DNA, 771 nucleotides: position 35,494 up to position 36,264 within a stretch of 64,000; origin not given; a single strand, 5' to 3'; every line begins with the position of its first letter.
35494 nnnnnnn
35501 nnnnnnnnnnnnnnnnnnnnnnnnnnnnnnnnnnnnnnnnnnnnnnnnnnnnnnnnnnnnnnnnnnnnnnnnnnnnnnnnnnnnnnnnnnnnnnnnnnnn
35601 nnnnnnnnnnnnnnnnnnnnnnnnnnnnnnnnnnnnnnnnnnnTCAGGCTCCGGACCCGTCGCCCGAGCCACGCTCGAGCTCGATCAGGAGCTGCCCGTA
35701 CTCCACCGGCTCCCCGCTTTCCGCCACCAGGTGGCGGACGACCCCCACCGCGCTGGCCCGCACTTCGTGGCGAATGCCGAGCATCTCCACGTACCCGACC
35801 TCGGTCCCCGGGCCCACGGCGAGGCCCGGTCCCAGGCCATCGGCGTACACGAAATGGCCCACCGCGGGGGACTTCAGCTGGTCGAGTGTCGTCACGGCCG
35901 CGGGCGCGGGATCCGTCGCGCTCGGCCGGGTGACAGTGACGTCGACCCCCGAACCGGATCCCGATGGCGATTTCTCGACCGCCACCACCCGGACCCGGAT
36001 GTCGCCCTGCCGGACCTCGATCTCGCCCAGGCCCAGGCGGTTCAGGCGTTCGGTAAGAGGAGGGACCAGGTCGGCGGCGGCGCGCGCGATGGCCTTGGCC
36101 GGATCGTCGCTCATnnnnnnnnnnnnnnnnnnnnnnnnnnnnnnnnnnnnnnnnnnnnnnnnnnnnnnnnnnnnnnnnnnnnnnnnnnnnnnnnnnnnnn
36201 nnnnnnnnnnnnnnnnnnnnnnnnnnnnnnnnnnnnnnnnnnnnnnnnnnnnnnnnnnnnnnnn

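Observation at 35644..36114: Lysine-less BCCP paralog in the canonical accB slot of the accD-accA-X-accC operon, beside birA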

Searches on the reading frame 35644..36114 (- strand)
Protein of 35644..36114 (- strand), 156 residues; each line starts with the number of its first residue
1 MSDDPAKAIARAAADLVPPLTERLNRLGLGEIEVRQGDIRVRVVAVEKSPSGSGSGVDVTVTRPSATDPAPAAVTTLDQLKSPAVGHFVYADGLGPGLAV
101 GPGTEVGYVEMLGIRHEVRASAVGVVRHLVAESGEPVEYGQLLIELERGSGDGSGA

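Call 5: search_protein_families(library=pfam, proteins=[window:35644-36114:-], max_evalue=0.1)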
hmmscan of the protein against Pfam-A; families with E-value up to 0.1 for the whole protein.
window:35644-36114:- (156 aa): 1 family
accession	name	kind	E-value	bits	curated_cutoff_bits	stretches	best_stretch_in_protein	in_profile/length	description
PF00364.28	Biotin_lipoyl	-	0.00018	21.7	22.1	1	79-146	2-73/73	Biotin-requiring enzyme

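Call 6: search_protein_families(library=ncbifam, proteins=[window:35644-36114:-], max_evalue=0.1)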
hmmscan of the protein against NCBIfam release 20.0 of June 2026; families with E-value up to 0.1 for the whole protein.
window:35644-36114:- (156 aa): 12 families
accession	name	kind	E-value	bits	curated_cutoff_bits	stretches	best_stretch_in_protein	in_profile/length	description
TIGR00531.1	BCCP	equivalog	4.8e-08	33.6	115.2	1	59-147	61-155/156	acetyl-CoA carboxylase biotin carboxyl carrier protein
NF005457.0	PRK07051.1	equivalog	1.6e-06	28.2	87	1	97-147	29-79/80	acetyl-CoA carboxylase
NF006761.0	PRK09282.1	domain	2.2e-05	23.1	402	1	69-147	513-590/591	pyruvate carboxylase subunit B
TIGR01108.1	oadA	equivalog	0.0019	16.7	756.5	1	45-143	485-582/582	sodium-extruding oxaloacetate decarboxylase subunit alpha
NF010643.0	PRK14040.1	subfamily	0.004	15.7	892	1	45-146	492-594/595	oxaloacetate decarboxylase subunit alpha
NF009554.0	PRK12999.1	equivalog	0.011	13.5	965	1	94-147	1093-1146/1147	pyruvate carboxylase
NF004173.0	PRK05641.1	equivalog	0.016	15.8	199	1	49-146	54-152/153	putative acetyl-CoA carboxylase biotin carboxyl carrier protein subunit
TIGR01843.1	type_I_hlyD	subfamily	0.016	14.2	208.65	1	107-147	35-75/422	HlyD family type I secretion periplasmic adaptor subunit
NF010645.0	PRK14042.1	equivalog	0.051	12.3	1182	1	97-147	544-594/596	pyruvate carboxylase subunit B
NF011457.0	PRK14875.1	equivalog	0.055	12.4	307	1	96-147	27-78/372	acetoin dehydrogenase dihydrolipoyllysine-residue acetyltransferase subunit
NF004547.1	PRK05889.1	equivalog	0.058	13.6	75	0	116-147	3-34/71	biotin/lipoyl-binding carrier protein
TIGR02712.1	urea_carbox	equivalog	0.069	10.8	1303.85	1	92-146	1146-1200/1201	urea carboxylase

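Call 7: find_homologous_proteins(query=window:35644-36114:-, max_evalue=0.001)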
Query window:35644-36114:- (156 aa): 1330 proteins with E <= 0.001 among 1970 candidates; the best 120 are listed.
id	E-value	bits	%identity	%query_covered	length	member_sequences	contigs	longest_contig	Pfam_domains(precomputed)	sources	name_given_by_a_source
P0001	4.9e-87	308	96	100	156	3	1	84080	-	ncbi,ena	-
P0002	4.1e-85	302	93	100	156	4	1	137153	-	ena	-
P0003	1.4e-84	300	94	100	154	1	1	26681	-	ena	-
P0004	1.9e-75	270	86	95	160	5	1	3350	-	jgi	jgi:biotin carboxyl carrier protein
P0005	1.3e-72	261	83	99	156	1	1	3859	PF00364.29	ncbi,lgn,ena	-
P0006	1.0e-67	245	81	98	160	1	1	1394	-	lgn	-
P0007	1.7e-65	238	78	98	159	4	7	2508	-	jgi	-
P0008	1.1e-55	206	70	94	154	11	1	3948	PF00364.29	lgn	-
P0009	1.5e-55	206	70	95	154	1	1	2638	PF00364.29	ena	-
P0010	9.5e-55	203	70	86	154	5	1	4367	PF00364.29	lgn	-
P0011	1.1e-54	203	70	86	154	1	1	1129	PF00364.29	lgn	-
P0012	1.5e-54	202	68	95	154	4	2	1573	PF00364.29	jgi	jgi:acetyl-CoA carboxylase biotin carboxyl carrier protein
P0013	1.7e-54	202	69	95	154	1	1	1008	PF00364.29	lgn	-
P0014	1.9e-54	202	70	95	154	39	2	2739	PF00364.29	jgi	jgi:acetyl-CoA carboxylase biotin carboxyl carrier protein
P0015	2.5e-54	202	69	86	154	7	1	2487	PF00364.29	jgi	jgi:biotin carboxyl carrier protein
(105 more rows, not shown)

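Call 12: find_related_loci(query=A1, collection=genome_contigs, flank=10000)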
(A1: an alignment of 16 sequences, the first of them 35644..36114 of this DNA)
Query A1 (156 aa) in genome_contigs; peptide patterns used: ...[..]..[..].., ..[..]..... (x = any residue, [..] = any of these).
599 stretches matched a pattern (row limit reached: there are more); 483 encode a relative of the query (tblastn E <= 1e-3); the best 80 are kept; 80 distinct loci.
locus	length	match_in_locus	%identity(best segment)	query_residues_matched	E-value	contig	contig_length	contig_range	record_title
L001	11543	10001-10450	68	1-148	1e-56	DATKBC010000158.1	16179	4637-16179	MAG TPA_asm: Pleomorphomonadaceae bacterium isolate SMAG_U14410 k141_505418, whole genome shotgun sequence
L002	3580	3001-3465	67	1-151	2e-54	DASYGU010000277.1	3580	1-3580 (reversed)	MAG TPA_asm: Candidatus Limnocylindria bacterium isolate SMAG_U4222 k141_765612, whole genome shotgun sequence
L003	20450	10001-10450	65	2-148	2e-53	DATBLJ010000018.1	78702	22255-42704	MAG TPA_asm: Candidatus Limnocylindria bacterium isolate SMAG_U3969 k141_616767, whole genome shotgun sequence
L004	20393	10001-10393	65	21-148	3e-46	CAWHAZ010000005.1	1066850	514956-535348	MAG: uncultured Chloroflexia bacterium isolate MFD00962.bin.1.263 genome assembly, contig: contig_27454, whole genome sh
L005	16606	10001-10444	58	3-147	3e-42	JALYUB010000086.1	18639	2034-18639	MAG: Chloroflexota bacterium isolate LAG bin6 SD1463-65_k127_291131, whole genome shotgun sequence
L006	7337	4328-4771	56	2-147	3e-41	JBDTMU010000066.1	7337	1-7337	MAG: Chloroflexota bacterium isolate cluster3_bin.133 NODE_51268_length_7337_cov_13.829442, whole genome shotgun sequenc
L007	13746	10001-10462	55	1-147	3e-41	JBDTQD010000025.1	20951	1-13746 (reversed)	MAG: Chloroflexota bacterium isolate cluster3_bin.213 NODE_8741_length_20951_cov_39.818482, whole genome shotgun sequenc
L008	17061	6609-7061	54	1-147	8e-41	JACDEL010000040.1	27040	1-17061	MAG: Chloroflexi bacterium isolate MGR_bin359 SD2903_NODE_197_length_27040_cov_1.784602, whole genome shotgun sequence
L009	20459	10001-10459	56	1-147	2e-40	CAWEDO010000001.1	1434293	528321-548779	MAG: uncultured Chloroflexia bacterium isolate MFD04944.bin.1.320 genome assembly, contig: contig_30070, whole genome sh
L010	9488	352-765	57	9-147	4e-40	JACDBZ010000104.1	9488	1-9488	MAG: Chloroflexota bacterium isolate MGR_bin295 SD2897-2912_k127_51958, whole genome shotgun sequence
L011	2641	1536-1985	56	1-147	2e-40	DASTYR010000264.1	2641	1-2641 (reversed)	MAG TPA_asm: Solirubrobacterales bacterium isolate SMAG_U2447 k141_979796, whole genome shotgun sequence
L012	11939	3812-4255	53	1-146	3e-40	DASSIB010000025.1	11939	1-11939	MAG TPA_asm: Candidatus Limnocylindria bacterium isolate SMAG_U1076 k141_509258, whole genome shotgun sequence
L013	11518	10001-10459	57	1-147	2e-40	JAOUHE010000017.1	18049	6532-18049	MAG: Chloroflexota bacterium isolate 4_1_May_SF_Bin54 4_1_May_SF_Bin54_scaffold_1153_c1, whole genome shotgun sequence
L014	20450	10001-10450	53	1-147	9e-40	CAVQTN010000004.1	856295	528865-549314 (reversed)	MAG: uncultured Chloroflexia bacterium isolate MFD07737.bin.1.43 genome assembly, contig: contig_16027, whole genome sho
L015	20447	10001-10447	55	4-147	1e-39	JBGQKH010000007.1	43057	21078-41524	MAG: Candidatus Limnocylindria bacterium isolate OBJ2_061818_050_66 k141_490547_length_43057_cov_12.2084, whole genome s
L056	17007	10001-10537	31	7-147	7e-15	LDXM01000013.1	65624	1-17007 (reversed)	MAG: Chloroflexi bacterium CSP1-4 XU10_C0013, whole genome shotgun sequence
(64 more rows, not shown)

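Call 21: search_protein_representatives(alignment_id=A1)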
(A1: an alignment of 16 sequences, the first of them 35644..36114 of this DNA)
Query: 16 sequences, 156 profile positions. Proteins with E-value up to 0.001 (for the whole library): 5281; up to 1e-10: 386; up to 1e-30: 14. The best 150 are listed.
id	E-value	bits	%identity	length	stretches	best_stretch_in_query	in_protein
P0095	4.6e-62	225.1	-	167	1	1-152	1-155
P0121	2.1e-53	197.0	-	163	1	1-155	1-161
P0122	7.5e-53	195.1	-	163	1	1-155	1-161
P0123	3.4e-52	193.0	-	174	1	3-153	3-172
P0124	1.7e-49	184.2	-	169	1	1-154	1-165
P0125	4.3e-43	163.4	-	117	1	2-118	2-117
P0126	5.4e-42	159.9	-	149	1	1-153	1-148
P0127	9.8e-38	146.0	-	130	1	47-153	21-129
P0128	2.9e-37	144.5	-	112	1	43-153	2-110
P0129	3.5e-36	141.0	-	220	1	1-136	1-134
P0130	6.9e-36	140.0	-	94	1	81-151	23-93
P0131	1.9e-34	135.4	-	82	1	79-154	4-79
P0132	4.6e-32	127.6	-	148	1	3-112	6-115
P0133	7.1e-32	127.0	-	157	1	86-154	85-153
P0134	3.4e-30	121.6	-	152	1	1-155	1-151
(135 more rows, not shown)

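Call 29: predict_structure(alignment_id=A1)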
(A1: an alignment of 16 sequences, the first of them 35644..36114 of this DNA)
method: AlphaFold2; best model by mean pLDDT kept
length: 156 residues; sequences in the alignment: 16
mean_pLDDT: 60.7   pTM: 0.39
mean pLDDT of the five models: 60.7, 58.9, 57.9, 57.2, 55.5
residues with pLDDT >= 90: 0; 70-90: 57; 50-70: 49; < 50: 50
segments of 3 or more residues with pLDDT < 50: 45-75, 138-141, 150-156
pLDDT, mean of each block of 10 residues (from residue 1): 64 74 71 56 47 39 35 48 63 81 84 79 74 49 59 40
secondary structure, 60 per line:
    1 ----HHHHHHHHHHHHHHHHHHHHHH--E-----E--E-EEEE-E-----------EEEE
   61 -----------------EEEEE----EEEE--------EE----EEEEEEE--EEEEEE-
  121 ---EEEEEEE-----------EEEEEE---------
elements in order: H5-26 E40-43 E57-60 E78-82 E87-90 E105-111 E114-119 E124-130 E142-147

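Call 31: find_homologous_proteins(query=L056:9950-10573:+, max_evalue=0.001)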
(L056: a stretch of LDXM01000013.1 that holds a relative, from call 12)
Query L056:9950-10573:+ (207 aa): 2311 proteins with E <= 0.001 among 7522 candidates; the best 120 are listed.
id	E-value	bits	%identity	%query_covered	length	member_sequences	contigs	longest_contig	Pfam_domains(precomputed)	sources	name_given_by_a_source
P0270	1.6e-122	425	99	100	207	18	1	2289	PF00364.29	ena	-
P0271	1.6e-111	389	89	100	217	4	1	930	PF00364.29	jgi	jgi:biotin carboxyl carrier protein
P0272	1.3e-109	383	91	100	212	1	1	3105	PF00364.29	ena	-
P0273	1.6e-109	383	90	100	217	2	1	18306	PF00364.29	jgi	jgi:biotin carboxyl carrier protein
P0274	2.8e-109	382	91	100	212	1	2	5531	PF00364.29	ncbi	-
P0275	4.9e-109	381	91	100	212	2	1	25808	PF00364.29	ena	-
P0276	5.3e-108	378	90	100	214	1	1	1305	PF00364.29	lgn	-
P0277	2.4e-107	376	90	100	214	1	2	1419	PF00364.29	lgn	-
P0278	7.6e-107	374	90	100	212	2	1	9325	PF00364.29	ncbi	-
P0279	1.9e-106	373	89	100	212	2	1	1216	PF00364.29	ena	-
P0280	4.8e-81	290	72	100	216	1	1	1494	-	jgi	jgi:biotin carboxyl carrier protein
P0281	7.4e-79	283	70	100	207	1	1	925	PF00364.29,PF25917.1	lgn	-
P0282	7.4e-65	237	70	94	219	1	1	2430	PF00364.29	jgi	jgi:biotin carboxyl carrier protein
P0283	4.8e-55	205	58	92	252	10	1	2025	-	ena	-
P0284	5.6e-54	201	58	92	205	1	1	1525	PF00364.29,PF25917.1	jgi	jgi:biotin carboxyl carrier protein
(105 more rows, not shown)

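Call 35: search_solved_structures(query=A2, max_evalue=0.01, show_alignments=2)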
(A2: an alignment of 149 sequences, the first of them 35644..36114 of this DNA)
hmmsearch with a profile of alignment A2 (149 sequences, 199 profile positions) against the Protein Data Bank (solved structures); distinct sequences matched with E-value up to 0.01: 53.
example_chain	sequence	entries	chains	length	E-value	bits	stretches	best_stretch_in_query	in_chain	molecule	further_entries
4hr7_B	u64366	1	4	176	6.3e-20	75.2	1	28-183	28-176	Biotin carboxyl carrier protein of acetyl-CoA carboxylase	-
1a6x_A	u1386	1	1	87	1.6e-12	51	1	107-183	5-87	APO-BIOTIN CARBOXYL CARRIER PROTEIN OF ACETYL-COA CARBOXYLASE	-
3bdo_A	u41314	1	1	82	3.6e-12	49.9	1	113-183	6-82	PROTEIN (ACETYL-COA CARBOXYLASE)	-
1bdo_A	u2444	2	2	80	4.7e-12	49.5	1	114-183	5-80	ACETYL-COA CARBOXYLASE | PROTEIN (ACETYL-COA CARBOXYLASE)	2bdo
8uxz_B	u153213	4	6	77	5.9e-12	49.2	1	115-183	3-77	Biotin carboxyl carrier protein of acetyl-CoA carboxylase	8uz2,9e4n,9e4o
5gu8_A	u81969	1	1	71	1.9e-10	44.2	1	130-182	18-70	149aa long hypothetical methylmalonyl-CoA decarboxylase gamma chain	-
2d5d_A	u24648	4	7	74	2e-10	44.2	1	130-182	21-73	methylmalonyl-CoA decarboxylase gamma chain | 149aa long hypothetical methylmalonyl-CoA decarboxylase gamma chain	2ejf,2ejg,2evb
5gu9_A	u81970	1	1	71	1.6e-09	41.2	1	130-182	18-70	149aa long hypothetical methylmalonyl-CoA decarboxylase gamma chain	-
5gua_A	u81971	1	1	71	1.9e-09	41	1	130-182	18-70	149aa long hypothetical methylmalonyl-CoA decarboxylase gamma chain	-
8hz4_E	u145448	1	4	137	3.4e-09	40.2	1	92-184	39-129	Biotin carboxylase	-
1o78_A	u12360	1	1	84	3.8e-09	40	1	132-182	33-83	BIOTIN CARBOXYL CARRIER PROTEIN OF METHYLMALONYL-COA CARBOXYL-TRANSFERASE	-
1dcz_A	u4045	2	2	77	5.2e-09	39.6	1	133-182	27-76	TRANSCARBOXYLASE 1.3S SUBUNIT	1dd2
3u9s_A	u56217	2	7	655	5.9e-09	39.4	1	86-185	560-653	Methylcrotonyl-CoA carboxylase, alpha-subunit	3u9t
2jku_A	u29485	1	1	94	3.5e-07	33.6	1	111-183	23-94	PROPIONYL-COA CARBOXYLASE ALPHA CHAIN, MITOCHONDRIAL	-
9yx0_D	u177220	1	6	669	7e-07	32.6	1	107-189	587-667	biotin carboxylase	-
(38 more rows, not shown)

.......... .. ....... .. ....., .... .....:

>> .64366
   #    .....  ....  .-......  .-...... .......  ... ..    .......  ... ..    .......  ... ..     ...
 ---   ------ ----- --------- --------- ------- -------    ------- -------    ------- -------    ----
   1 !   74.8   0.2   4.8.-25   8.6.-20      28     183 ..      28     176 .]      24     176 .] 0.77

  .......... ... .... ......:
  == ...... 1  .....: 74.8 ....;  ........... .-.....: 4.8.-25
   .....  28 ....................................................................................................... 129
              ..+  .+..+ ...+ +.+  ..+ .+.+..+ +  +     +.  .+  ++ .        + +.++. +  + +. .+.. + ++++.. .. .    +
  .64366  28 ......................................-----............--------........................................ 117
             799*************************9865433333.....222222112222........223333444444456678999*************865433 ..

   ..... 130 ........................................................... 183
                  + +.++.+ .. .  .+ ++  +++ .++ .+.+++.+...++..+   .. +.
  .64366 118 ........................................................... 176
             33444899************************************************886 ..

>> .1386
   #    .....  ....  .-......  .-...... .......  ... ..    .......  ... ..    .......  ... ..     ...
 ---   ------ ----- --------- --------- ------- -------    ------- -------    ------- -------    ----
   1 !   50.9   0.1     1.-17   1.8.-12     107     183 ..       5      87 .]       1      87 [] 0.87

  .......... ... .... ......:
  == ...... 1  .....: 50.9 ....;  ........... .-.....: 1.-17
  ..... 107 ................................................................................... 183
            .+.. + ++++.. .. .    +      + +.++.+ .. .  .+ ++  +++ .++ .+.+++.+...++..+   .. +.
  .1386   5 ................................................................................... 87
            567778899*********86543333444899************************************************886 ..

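Call 38: predict_structure(alignment_id=A2)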
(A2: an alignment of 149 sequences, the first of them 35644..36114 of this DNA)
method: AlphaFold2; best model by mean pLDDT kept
length: 156 residues; sequences in the alignment: 149
mean_pLDDT: 78.3   pTM: 0.49
mean pLDDT of the five models: 78.3, 78.3, 78.3, 77.3, 76.6
residues with pLDDT >= 90: 71; 70-90: 37; 50-70: 25; < 50: 23
segments of 3 or more residues with pLDDT < 50: 48-55, 64-72, 152-156
pLDDT, mean of each block of 10 residues (from residue 1): 66 77 77 71 61 52 48 73 98 96 97 97 95 98 90 40
secondary structure, 60 per line:
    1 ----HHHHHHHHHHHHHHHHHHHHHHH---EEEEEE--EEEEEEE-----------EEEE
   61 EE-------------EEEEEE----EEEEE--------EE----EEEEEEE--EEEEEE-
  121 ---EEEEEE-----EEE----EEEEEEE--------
elements in order: H5-27 E31-36 E39-45 E57-62 E76-81 E86-90 E105-111 E114-119 E124-129 E135-137 E142-148
